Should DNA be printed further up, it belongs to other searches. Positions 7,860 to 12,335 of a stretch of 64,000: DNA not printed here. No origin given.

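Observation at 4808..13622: Lower-GC ~8.7-kb insertion with a convergent methyltransferase / ATPase-NACHT-nuclease gene set: candidate uncharacterised defence system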

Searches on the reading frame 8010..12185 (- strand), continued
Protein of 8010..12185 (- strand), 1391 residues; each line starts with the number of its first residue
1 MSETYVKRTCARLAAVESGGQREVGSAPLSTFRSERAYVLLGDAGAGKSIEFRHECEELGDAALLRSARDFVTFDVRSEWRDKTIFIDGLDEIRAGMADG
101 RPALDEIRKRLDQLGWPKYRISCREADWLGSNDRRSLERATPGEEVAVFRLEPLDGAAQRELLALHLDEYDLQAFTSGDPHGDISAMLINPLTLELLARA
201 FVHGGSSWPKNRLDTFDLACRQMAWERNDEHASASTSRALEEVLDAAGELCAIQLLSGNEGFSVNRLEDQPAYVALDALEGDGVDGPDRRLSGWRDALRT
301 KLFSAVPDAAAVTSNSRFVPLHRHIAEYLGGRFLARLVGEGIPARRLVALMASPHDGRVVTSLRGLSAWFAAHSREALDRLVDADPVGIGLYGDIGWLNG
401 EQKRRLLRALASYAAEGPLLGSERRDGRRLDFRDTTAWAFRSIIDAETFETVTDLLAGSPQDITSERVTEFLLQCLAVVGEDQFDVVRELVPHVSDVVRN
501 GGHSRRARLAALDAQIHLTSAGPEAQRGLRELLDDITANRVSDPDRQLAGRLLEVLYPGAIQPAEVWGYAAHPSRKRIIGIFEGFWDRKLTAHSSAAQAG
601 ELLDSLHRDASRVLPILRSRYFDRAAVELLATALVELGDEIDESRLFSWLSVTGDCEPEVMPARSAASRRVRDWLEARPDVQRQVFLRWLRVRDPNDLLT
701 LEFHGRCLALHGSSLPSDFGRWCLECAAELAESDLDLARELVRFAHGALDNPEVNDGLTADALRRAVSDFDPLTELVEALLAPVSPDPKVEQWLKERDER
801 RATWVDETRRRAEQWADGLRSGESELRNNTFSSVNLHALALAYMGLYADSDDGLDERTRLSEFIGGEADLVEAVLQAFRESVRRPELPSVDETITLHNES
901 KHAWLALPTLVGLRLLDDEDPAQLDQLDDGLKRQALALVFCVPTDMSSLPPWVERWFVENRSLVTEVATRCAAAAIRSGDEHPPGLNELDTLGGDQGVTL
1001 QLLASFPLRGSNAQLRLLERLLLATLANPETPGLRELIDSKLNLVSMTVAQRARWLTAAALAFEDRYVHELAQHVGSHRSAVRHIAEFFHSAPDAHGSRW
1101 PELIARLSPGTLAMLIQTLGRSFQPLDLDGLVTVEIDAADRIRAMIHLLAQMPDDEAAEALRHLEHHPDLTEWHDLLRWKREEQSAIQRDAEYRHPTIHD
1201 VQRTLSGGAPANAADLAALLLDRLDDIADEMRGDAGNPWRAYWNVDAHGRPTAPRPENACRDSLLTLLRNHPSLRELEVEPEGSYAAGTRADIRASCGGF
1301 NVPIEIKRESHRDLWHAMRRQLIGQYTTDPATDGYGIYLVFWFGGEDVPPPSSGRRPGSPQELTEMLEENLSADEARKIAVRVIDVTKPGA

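Call 92: find_encoding_contigs(protein=P0325, flank=5000, max_places=2)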
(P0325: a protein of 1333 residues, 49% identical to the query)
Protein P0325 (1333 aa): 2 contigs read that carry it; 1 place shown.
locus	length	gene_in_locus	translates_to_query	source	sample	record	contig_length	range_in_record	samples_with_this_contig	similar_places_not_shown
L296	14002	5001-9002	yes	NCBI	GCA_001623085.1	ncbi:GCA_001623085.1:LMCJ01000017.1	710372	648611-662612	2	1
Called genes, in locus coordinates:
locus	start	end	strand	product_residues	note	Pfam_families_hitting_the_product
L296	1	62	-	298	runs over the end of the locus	PF13730:HTH_36, PF01978:TrmB (faint), PF09339:HTH_IclR (weak)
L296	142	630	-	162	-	-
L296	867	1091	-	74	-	-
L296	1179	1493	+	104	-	PF12844:HTH_19 (weak), PF01381:HTH_3 (weak)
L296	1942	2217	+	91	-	-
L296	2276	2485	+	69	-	-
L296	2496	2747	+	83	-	-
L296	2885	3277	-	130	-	PF03625:DUF302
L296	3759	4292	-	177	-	-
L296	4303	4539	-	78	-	-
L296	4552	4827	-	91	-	-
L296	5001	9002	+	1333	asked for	-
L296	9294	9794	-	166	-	PF08937:ThsB_TIR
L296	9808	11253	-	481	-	PF13289:SIR2_2, PF18185:STALD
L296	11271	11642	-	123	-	PF08937:ThsB_TIR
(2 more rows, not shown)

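Call 93: find_encoding_contigs(protein=P0250, flank=5000, max_places=2)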
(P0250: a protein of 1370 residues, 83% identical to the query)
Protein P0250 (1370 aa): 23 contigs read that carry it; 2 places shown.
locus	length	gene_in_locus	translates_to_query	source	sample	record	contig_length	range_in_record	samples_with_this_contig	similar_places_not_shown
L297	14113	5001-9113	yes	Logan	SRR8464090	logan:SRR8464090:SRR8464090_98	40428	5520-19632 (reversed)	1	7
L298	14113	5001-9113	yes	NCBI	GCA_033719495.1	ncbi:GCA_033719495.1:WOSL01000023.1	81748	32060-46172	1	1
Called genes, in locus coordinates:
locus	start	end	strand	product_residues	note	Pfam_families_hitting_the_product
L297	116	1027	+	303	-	PF00126:HTH_1, PF03466:LysR_substrate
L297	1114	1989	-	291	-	-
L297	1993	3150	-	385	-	-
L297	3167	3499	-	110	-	-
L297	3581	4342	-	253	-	-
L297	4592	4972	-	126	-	PF10711:DUF2513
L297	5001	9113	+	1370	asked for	-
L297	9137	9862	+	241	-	-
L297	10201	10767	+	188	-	PF14082:SduA_C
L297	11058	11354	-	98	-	-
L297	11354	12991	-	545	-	PF13007:LZ_Tnp_IS66, PF13005:zf-IS66, PF03050:DDE_Tnp_IS66, PF13817:DDE_Tnp_IS66_C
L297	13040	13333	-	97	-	PF05717:TnpB_IS66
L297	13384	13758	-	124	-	PF01527:HTH_Tnp_1, PF13384:HTH_23 (faint), PF13518:HTH_28 (faint)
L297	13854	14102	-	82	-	PF18871:HEPN_Toprim_N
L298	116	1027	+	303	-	PF00126:HTH_1, PF03466:LysR_substrate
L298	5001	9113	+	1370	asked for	-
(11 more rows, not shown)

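Call 94: search_protein_families(library=pfam, proteins=[L017:12624-13817:+, L017:13860-14657:+, L037:12523-13146:+, L009:14214-15620:-], max_evalue=0.01)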
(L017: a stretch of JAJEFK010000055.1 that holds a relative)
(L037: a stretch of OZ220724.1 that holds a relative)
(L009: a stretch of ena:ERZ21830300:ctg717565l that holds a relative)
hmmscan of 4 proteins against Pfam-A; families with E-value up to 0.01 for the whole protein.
L017:12624-13817:+ (397 aa): 1 family
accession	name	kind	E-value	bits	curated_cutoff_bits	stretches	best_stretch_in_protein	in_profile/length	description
PF00145.23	DNA_methylase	-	1.7e-51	176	22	1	41-392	3-321/324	C-5 cytosine-specific DNA methylase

L017:13860-14657:+ (265 aa): 1 family
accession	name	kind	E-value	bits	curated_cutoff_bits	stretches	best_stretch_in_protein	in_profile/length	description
PF09233.17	Endonuc-EcoRV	-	1.7e-10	41.2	25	1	68-239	30-212/244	Restriction endonuclease EcoRV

L037:12523-13146:+ (207 aa): 1 family
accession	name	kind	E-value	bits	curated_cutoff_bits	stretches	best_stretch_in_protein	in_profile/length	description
PF14470.12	bPH_3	-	1.4e-15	57.9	23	1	108-196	1-91/95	Bacterial PH domain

L009:14214-15620:- (468 aa): 7 families
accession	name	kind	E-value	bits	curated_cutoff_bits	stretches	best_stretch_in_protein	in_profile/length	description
PF07693.20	KAP_NTPase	-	7.5e-34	117.8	20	1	35-306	13-286/293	KAP family P-loop domain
PF13401.12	AAA_22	-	2.2e-08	34.9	27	1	39-210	4-124/130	AAA domain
PF01637.24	ATPase_2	-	1.2e-05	25.7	33.2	1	22-182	3-123/225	ATPase domain predominantly from Archaea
PF13191.12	AAA_16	-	2.5e-05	25.3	32.6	1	33-180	15-143/167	AAA ATPase domain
PF24883.2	NPHP3_N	-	3.9e-05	24.3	24.8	1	30-197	12-150/164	Nephrocystin 3, N-terminal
PF05729.18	NACHT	-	0.004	17.4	26.7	0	42-181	2-93/167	NACHT domain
PF25199.1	nSTAND_NTPase5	-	0.0052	17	34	0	25-65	26-66/145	Novel STAND NTPase 5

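Call 95: search_protein_families(library=padloc, proteins=[L017:12624-13817:+, L017:13860-14657:+, L037:12523-13146:+, L009:14214-15620:-], max_evalue=0.001)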
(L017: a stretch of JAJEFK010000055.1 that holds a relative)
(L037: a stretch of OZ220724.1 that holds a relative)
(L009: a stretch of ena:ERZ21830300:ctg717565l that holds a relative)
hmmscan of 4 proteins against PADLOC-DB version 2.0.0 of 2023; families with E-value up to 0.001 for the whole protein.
L017:12624-13817:+ (397 aa): 58 families (the best 25 are shown)
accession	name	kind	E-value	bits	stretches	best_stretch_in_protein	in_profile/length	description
PDLC00026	DruM2|DruM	-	7.1e-102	339.4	1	39-394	5-315/336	DNA cytosine methylase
PDLC03234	MTase_II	-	4.8e-82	274.2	1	40-394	6-363/375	Type II methyltransferase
PDLC03378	MTase_II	-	8e-68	227.2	1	40-394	4-327/344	Type II methyltransferase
PDLC03326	MTase_II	-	3.1e-59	199.2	2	41-282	7-228/412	Type II methyltransferase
PDLC00033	DruM2|DruM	-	3.8e-55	185.7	1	41-394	24-361/368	DNA cytosine methylase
PDLC03272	MTase_II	-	3.7e-50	169.2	1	40-393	76-386/407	Type II methyltransferase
PDLC02650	DrmMII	-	8.3e-45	151.5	2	189-393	203-414/435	DrmMII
PDLC00027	DruM2|DruM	-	8.5e-41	138.5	3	123-275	72-216/361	DNA cytosine methylase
PDLC03237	MTase_II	-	1.6e-40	136.9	2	40-271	795-1012/1036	Type II methyltransferase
PDLC02649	DrmMII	-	1.8e-39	133.9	3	122-264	115-255/422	DrmMII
PDLC00031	DruM2|DruM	-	1.4e-38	130.9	2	41-275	14-216/361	DNA cytosine methylase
PDLC03307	MTase_II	-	3.7e-37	126.4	3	41-180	3-115/382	Type II methyltransferase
PDLC00030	DruM2|DruM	-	5.8e-34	115.9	1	42-229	9-185/380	DNA cytosine methylase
PDLC03232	MTase_II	-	4.3e-32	109.5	3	123-230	133-248/465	Type II methyltransferase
PDLC00029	DruM2|DruM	-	1.4e-30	104.8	2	40-259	6-192/329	DNA cytosine methylase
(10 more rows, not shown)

L017:13860-14657:+ (265 aa): 1 family
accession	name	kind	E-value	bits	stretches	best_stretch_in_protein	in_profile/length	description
PDLC03472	REase_II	-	8.6e-08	30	1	52-241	23-218/245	Type II restriction enzyme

L037:12523-13146:+ (207 aa): 0 families

L009:14214-15620:- (468 aa): 8 families
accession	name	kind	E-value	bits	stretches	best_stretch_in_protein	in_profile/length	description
PDLC04959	PDC-S20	-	2e-49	167.4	1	1-364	1-374/464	-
PDLC04956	PDC-S20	-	1.3e-42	144.8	2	149-300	160-317/450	-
PDLC04957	PDC-S20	-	6e-30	103.1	1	18-241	5-255/446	-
PDLC04958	PDC-S20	-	4.8e-26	90.1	1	44-242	32-255/458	-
PDLC02361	PifA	-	1.4e-18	64.8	1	38-246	38-258/720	PifA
PDLC02209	QatA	-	9.6e-17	58.8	2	145-242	175-278/646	-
PDLC02210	QatA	-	1.6e-12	44.8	1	151-242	183-274/593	-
PDLC05031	PDC-S49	-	0.00089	16.2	0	43-65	27-49/624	-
